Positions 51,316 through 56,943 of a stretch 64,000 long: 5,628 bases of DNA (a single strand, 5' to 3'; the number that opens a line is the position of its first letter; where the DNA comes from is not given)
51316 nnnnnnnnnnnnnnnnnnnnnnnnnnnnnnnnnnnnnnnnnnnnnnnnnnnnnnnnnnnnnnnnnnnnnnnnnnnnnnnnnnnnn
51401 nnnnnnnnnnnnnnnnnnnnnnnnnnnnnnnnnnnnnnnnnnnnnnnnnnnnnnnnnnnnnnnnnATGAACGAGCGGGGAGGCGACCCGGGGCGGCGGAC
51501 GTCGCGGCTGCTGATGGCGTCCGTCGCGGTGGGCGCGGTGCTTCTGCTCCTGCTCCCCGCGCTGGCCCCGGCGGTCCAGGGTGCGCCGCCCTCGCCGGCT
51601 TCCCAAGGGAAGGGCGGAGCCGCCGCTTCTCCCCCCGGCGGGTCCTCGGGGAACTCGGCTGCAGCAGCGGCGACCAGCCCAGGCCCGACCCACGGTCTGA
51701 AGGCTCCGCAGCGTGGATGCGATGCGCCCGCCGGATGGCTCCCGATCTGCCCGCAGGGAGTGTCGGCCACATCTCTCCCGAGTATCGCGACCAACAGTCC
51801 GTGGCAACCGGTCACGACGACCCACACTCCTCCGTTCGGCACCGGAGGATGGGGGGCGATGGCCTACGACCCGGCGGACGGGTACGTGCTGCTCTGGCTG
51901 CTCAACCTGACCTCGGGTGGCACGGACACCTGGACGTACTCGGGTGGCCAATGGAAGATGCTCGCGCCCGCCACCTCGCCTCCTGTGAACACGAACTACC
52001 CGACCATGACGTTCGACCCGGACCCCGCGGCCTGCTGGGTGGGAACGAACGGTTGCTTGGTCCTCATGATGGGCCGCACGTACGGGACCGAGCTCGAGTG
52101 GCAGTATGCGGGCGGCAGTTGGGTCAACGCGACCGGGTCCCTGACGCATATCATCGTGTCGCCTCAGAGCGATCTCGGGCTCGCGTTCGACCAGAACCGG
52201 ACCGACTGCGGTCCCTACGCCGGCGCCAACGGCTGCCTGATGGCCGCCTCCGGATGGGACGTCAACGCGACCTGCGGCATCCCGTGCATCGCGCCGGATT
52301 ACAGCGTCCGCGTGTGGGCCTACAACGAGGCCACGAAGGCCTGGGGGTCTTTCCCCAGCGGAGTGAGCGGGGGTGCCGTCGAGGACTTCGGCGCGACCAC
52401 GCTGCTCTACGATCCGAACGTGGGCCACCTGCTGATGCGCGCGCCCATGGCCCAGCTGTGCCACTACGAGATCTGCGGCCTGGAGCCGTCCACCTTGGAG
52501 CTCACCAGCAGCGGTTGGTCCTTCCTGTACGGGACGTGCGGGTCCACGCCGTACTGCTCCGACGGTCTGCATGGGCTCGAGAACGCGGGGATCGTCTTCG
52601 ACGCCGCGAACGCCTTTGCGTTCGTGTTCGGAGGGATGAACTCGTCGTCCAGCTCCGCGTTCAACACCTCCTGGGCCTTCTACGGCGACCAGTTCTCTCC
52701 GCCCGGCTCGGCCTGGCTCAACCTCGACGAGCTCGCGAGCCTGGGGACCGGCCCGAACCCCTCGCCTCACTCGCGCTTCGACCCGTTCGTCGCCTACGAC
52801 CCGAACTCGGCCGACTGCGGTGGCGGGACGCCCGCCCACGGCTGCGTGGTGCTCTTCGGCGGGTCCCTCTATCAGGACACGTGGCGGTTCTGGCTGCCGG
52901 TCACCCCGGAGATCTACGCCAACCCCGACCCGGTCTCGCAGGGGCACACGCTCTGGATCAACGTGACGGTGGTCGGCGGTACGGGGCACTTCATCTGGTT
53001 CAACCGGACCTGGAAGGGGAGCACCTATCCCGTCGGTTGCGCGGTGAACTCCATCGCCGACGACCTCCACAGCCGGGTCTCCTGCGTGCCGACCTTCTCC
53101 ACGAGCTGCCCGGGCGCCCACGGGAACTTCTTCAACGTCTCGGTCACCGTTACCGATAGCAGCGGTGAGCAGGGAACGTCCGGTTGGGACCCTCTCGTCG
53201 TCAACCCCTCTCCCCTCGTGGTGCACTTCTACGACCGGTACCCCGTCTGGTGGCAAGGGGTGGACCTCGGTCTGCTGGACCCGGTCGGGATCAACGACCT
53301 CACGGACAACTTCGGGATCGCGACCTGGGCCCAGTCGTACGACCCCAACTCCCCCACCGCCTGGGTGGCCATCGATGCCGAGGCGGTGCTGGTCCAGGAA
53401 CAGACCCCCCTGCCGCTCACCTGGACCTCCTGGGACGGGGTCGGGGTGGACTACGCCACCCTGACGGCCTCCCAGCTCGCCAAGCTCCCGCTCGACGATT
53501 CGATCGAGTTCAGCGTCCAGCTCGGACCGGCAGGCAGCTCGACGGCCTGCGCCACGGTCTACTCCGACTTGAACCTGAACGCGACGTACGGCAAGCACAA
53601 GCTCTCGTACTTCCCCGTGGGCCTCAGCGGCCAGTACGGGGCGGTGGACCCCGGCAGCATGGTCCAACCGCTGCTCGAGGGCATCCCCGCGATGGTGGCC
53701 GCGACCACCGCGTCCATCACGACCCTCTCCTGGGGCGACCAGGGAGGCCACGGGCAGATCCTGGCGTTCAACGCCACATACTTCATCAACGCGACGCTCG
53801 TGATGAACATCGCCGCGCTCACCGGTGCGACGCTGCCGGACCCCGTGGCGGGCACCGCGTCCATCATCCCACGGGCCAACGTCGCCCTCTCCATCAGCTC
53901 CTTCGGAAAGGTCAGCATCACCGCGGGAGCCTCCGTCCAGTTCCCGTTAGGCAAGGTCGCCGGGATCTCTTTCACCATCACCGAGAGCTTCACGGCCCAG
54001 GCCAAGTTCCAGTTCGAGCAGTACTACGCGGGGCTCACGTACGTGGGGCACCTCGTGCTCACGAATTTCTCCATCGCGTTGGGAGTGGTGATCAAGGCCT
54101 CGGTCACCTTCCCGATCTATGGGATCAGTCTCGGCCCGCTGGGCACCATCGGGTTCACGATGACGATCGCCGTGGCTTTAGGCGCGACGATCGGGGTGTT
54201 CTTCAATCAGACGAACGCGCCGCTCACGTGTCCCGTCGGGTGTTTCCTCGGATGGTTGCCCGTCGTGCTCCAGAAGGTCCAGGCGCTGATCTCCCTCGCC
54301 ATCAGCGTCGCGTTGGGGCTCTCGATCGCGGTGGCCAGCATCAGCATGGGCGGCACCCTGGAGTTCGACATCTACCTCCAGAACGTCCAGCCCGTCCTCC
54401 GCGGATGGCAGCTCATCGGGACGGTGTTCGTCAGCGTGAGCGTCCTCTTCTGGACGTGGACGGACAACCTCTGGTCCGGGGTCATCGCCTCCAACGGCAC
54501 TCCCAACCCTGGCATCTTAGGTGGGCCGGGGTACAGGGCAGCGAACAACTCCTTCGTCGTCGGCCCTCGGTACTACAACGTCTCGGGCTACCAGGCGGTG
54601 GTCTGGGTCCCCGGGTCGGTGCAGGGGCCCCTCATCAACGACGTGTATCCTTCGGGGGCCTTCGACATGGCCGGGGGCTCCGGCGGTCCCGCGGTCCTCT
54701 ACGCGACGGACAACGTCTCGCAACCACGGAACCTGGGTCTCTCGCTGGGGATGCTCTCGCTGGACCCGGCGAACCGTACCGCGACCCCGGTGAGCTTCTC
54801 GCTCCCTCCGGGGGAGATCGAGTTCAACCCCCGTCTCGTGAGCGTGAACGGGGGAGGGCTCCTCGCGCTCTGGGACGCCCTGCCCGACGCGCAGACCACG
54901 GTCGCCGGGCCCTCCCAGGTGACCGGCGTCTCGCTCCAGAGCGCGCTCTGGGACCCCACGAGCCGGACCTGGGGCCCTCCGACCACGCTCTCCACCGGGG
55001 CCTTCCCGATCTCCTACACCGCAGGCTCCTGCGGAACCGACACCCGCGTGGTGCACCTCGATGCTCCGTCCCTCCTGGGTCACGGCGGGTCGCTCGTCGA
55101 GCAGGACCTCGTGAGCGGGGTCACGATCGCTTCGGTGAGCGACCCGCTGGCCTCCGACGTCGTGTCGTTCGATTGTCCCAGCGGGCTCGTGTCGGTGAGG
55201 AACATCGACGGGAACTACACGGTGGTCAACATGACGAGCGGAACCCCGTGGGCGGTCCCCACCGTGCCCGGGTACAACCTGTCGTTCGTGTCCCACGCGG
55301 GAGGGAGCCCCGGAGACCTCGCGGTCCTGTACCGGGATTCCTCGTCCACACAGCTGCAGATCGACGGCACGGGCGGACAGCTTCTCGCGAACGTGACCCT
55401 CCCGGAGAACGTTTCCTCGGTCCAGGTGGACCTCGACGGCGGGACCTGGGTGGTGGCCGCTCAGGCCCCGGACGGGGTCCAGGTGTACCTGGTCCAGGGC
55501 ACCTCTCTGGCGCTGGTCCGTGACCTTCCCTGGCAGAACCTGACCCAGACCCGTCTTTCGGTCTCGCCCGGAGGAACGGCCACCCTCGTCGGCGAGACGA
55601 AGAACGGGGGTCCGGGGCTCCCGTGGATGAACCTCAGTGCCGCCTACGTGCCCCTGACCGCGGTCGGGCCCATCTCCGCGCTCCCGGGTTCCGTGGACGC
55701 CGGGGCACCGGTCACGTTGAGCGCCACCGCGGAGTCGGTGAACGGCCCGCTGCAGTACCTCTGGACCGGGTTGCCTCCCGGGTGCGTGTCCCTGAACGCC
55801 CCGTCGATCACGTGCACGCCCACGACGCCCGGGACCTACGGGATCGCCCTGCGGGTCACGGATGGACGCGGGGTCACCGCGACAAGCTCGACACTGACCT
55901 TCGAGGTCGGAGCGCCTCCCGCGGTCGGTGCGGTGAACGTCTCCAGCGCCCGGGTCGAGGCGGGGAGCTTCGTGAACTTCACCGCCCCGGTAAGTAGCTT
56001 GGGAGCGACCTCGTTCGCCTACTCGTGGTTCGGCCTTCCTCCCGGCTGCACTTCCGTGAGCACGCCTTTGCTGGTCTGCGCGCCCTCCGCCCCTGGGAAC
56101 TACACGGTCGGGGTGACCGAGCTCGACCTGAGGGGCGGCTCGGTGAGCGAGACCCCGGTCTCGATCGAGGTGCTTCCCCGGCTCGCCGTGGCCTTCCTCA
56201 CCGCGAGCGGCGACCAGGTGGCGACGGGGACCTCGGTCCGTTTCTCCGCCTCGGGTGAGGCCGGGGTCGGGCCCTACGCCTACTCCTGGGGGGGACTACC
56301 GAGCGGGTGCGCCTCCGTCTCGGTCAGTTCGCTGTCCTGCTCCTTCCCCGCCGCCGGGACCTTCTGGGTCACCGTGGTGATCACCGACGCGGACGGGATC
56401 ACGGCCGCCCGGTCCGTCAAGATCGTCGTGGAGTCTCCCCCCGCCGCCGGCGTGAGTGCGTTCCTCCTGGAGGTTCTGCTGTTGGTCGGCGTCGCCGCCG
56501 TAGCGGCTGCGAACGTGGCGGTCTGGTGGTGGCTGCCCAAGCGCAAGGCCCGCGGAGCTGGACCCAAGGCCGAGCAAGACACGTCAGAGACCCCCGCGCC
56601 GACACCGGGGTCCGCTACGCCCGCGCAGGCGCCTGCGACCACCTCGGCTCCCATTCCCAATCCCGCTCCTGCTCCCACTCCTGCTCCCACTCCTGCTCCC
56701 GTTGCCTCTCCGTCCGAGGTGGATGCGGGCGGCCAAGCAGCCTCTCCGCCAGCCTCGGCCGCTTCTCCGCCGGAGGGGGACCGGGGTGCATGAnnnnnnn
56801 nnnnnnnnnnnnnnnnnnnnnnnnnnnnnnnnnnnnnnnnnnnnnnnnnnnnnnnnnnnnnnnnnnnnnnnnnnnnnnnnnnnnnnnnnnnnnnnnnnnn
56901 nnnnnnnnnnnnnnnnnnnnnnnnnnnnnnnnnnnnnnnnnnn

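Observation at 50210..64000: Locus of at least 14 kb: tandem-Lrp regulator followed by three co-oriented giant surface proteins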

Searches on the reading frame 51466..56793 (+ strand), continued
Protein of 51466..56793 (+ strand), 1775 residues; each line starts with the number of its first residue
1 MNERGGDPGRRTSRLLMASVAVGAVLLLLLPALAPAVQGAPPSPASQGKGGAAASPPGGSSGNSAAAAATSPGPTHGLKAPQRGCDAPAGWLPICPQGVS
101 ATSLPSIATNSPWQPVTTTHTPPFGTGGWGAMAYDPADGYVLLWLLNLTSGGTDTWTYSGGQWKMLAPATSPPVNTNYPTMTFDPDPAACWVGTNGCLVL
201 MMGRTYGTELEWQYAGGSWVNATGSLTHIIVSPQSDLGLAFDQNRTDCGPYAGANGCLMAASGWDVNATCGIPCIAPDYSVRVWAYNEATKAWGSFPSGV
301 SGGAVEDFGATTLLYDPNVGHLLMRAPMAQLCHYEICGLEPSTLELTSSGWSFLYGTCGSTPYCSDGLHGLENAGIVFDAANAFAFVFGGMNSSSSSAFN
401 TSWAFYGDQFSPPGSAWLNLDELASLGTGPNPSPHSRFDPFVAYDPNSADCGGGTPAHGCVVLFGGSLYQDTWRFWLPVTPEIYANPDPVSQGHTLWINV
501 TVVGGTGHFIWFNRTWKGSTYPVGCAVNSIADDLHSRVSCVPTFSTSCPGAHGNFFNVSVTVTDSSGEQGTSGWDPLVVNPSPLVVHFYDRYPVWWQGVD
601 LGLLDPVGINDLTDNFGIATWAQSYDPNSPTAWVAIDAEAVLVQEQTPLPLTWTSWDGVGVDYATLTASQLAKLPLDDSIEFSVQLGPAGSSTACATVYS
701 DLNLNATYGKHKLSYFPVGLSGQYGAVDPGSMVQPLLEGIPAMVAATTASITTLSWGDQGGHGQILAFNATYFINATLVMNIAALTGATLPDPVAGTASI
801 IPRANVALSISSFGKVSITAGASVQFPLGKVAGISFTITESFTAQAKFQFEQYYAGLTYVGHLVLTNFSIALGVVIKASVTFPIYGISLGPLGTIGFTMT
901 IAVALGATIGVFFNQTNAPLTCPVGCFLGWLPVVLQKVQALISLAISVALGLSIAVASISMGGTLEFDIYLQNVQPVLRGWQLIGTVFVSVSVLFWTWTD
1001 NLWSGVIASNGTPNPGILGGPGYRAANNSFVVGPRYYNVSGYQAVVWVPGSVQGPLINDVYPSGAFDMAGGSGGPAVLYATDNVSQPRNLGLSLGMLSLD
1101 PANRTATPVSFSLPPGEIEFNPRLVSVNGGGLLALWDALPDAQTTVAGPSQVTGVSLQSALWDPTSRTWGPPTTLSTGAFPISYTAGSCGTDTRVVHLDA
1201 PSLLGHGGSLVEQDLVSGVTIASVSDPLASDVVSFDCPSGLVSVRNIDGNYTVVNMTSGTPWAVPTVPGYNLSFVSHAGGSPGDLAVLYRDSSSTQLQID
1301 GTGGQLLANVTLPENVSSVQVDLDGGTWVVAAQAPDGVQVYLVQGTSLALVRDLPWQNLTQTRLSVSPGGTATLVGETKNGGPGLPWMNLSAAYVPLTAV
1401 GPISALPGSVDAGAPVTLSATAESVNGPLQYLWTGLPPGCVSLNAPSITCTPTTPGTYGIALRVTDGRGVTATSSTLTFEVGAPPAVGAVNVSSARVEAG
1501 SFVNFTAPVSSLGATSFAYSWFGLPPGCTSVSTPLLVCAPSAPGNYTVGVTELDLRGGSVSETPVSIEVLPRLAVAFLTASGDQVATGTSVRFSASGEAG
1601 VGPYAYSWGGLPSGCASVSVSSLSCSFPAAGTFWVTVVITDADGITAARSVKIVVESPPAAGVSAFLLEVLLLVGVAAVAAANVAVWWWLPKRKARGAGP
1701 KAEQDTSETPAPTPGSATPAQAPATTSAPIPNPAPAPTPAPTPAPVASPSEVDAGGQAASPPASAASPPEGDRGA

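Call 18: find_encoding_contigs(protein=P0003, flank=10000, max_places=2)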
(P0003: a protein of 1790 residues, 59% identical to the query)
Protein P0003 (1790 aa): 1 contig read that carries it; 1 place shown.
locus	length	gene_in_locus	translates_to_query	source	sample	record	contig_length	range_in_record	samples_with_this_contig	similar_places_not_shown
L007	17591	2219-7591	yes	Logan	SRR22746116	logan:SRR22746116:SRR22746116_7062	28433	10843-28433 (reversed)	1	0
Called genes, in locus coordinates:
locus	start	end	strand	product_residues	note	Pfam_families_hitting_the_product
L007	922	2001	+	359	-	PF13404:HTH_AsnC-type (faint), PF13412:HTH_24 (weak)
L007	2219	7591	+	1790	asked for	PF18911:PKD_4 (faint), PF00801:PKD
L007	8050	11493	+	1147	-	PF13415:Beta-prop_FBX42, PF24681:Kelch_KLHDC2_KLHL20_DRC7, PF24981:Beta-prop_ATRN-LZTR1 (weak), PF13415:Beta-prop_FBX42 (weak), PF24681:Kelch_KLHDC2_KLHL20_DRC7, PF13415:Beta-prop_FBX42 (weak), PF00801:PKD (weak), PF18911:PKD_4, +2 more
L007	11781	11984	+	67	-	-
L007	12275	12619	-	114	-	-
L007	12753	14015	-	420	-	-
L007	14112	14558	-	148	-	PF05763:DUF835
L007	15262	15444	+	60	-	-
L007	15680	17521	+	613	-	-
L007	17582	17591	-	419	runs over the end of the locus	PF00266:Aminotran_5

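Call 25: find_homologous_proteins(query=L006:18940-22674:+)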
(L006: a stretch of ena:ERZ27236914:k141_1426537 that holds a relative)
Query L006:18940-22674:+ (1245 aa): 48 proteins with E <= 0.001 among 8000 candidates.
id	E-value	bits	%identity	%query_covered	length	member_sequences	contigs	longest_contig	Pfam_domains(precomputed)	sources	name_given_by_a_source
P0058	0.0e+0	2528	95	99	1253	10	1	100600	PF02369.23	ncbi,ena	-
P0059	0.0e+0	1779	69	97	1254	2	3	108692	PF02369.23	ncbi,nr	ncbi:MAG: hypothetical protein KGJ23_12030 [Euryarchaeota archaeon]|nr:hypothetical protein [Euryarc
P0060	0.0e+0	1558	64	94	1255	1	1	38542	PF02369.23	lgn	-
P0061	0.0e+0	1552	61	100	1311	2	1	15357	PF02369.23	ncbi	-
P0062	4.7e-268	911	62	58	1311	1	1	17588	PF07495.20,PF22352.3,PF00801.27,PF19077.7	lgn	-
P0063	3.0e-248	845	-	-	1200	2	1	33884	-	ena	-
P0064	5.3e-241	821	61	52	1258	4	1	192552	PF00801.27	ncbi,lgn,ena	-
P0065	2.9e-228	779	64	46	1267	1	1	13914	PF06742.17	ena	-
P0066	1.2e-29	121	30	33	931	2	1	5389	PF17963.8,PF05345.19,PF13088.13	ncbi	-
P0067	3.9e-26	110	30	35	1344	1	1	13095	PF02012.27,PF13088.13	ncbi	-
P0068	2.9e-23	100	30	34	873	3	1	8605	PF17963.8,PF05345.19,PF13088.13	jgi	jgi:hypothetical protein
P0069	7.4e-23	99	32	32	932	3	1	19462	PF00801.27,PF18981.7,PF02012.27,PF13088.13,PF18911.7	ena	-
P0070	3.8e-22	96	26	30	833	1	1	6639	PF02012.27,PF13088.13,PF09134.17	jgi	-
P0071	1.3e-20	91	28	35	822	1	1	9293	PF18962.8,PF13088.13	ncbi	-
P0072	1.6e-20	91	30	32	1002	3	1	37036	PF18962.8,PF02012.27,PF13088.13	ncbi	-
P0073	2.3e-19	87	29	32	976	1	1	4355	PF18962.8,PF13088.13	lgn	-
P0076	1.9e-16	77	30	33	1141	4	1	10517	PF00395.26,PF02012.27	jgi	jgi:hypothetical protein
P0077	2.3e-15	74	31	23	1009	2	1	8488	PF07646.22,PF24681.2,PF07610.18,PF13415.13,PF24981.2,PF01344.32,PF25210.2,PF02012.27,PF22544.3,PF22073.3,PF24996.1,PF13964.13,PF13585.13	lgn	-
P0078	1.5e-13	68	27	29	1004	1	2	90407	PF18962.8,PF24316.2,PF21471.4,PF02012.27,PF13088.13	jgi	jgi:hypothetical protein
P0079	1.5e-12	65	27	26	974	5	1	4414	PF13948.12,PF13088.13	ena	-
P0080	3.9e-11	60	30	30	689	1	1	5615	PF18962.8,PF02012.27,PF13088.13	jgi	jgi:hypothetical protein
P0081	7.1e-11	59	27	32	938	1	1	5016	PF21471.4,PF13088.13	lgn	-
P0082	1.5e-10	58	38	14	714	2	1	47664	PF13088.13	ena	-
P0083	2.3e-10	57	27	26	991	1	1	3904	PF13948.12,PF14339.13,PF13088.13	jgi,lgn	jgi:cysteine-rich repeat protein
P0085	5.2e-10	56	27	28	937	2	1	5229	PF13088.13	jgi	jgi:hypothetical protein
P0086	8.6e-10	55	32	29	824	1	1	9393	PF18962.8,PF07705.18,PF21471.4,PF13088.13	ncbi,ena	-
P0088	3.1e-8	50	33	9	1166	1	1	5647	PF15892.12,PF13088.13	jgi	jgi:hypothetical protein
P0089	1.3e-7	48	31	26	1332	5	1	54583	PF16640.12,PF13620.13,PF13088.13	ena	-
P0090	9.5e-7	45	26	49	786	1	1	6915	PF02012.27,PF13088.13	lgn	-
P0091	1.4e-6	45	28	25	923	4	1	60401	PF13088.13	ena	-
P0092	2.1e-6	44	23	32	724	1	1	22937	PF13088.13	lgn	-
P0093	6.4e-6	43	27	27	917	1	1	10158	PF20773.6,PF21471.4,PF02012.27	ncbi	-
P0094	9.4e-6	42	27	27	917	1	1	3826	PF20773.6,PF21471.4,PF13088.13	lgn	-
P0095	1.5e-5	41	26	31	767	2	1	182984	PF24316.2,PF00395.26,PF02012.27,PF13088.13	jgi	jgi:hypothetical protein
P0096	4.4e-5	40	28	30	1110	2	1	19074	PF08308.18,PF15892.12,PF13088.13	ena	-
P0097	8.5e-5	39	28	31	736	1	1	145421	PF02012.27,PF24247.2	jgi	jgi:hypothetical protein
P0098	2.1e-4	38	30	33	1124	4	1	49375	PF07646.22,PF13964.13,PF24681.2,PF13415.13,PF24981.2,PF01344.32,PF25210.2,PF00395.26,PF13088.13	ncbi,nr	ncbi:MAG: S-layer homology domain-containing protein [Chloroflexi bacterium]|nr:S-layer homology dom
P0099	2.3e-4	37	35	11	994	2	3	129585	PF02012.27,PF13088.13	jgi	jgi:BNR/Asp-box repeat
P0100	2.5e-4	37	29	29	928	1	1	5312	PF16640.12,PF02012.27,PF04616.21,PF13088.13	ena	-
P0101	3.1e-4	37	31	11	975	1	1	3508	PF24316.2,PF21471.4,PF02012.27,PF13088.13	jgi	jgi:hypothetical protein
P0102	3.3e-4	37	27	30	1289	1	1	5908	PF18962.8,PF13860.13,PF13088.13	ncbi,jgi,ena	-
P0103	3.7e-4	37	29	16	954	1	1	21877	PF15892.12,PF13088.13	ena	-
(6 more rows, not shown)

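Call 51: search_protein_families(library=pfam, proteins=[L006:20701-22674:+], max_evalue=5)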
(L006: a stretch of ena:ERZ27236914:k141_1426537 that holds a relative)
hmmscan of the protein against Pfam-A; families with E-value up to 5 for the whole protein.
L006:20701-22674:+ (658 aa): 7 families
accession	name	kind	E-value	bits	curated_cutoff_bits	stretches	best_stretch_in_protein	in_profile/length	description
PF02369.22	Big_1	-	1.6e-15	57.4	34.9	5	495-573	3-82/93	Bacterial Ig-like domain (group 1)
PF13620.12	CarboxypepD_reg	-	0.00039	21.1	32.3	3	512-586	3-70/82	Carboxypeptidase regulatory-like domain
PF13115.11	YtkA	-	0.0011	20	25.9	1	499-531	12-43/85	YtkA-like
PF11974.14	bMG3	-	0.0019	18.6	34.9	2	115-151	21-55/103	Bacterial alpha-2-macroglobulin MG3 domain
PF17789.7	MG4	-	0.0061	17.2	24.7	1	511-583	18-88/95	Macroglobulin domain MG4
PF17802.7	SpaA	-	0.014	16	23.1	0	117-151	11-45/91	Prealbumin-like fold domain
PF20598.4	DUF6795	-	0.031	15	27.4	1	11-47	3-40/103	Domain of unknown function (DUF6795)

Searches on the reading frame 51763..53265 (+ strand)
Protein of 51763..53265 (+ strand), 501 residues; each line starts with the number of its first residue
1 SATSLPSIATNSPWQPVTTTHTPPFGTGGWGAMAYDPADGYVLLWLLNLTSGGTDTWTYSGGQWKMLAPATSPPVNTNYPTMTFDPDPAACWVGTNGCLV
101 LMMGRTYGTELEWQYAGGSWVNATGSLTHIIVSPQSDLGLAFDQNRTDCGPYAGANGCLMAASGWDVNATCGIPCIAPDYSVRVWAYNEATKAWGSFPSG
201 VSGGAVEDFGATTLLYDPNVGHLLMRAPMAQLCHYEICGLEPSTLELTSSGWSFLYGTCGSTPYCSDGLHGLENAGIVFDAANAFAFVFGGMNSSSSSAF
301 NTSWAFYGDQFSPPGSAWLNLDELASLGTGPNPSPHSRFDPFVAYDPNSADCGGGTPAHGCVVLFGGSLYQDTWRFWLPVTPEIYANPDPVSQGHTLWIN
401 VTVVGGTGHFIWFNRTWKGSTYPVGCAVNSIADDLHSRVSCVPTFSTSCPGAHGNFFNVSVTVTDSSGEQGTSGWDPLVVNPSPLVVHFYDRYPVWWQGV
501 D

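Call 51: search_protein_families(library=pfam, proteins=[window:51763-53265:+], max_evalue=5)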
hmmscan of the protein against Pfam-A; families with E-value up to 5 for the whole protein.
window:51763-53265:+ (501 aa): 0 families
